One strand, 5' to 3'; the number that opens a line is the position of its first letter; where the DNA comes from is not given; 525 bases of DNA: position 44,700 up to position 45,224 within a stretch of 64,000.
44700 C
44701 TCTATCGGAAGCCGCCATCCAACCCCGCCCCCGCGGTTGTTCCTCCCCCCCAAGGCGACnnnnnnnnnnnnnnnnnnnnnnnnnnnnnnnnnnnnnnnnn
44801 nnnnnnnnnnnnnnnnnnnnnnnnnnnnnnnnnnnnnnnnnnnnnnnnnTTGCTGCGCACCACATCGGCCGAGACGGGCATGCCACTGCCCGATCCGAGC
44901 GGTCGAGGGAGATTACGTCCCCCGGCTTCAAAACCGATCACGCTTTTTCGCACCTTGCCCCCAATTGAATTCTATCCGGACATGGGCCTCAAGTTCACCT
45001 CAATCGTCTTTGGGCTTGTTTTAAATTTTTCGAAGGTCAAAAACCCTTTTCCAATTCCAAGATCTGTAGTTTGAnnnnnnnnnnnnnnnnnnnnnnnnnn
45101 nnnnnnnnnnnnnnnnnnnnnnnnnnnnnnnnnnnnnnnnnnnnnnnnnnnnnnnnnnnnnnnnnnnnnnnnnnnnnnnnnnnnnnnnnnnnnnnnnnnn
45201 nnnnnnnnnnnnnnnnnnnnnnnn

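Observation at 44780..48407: Lower-GC island encoding a putative PD-(D/E)xK-like protein, an NHL-repeat propeller, a small secreted protein and a PEGA lipoprotein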

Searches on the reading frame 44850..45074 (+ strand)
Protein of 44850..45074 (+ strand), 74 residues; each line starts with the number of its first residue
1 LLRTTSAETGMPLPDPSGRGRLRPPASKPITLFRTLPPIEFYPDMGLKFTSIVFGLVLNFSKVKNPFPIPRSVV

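Call 70: search_protein_families(library=phrogs, proteins=[window:44850-45074:+], max_evalue=0.01)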
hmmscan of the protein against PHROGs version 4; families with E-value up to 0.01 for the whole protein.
window:44850-45074:+ (74 aa): 0 families
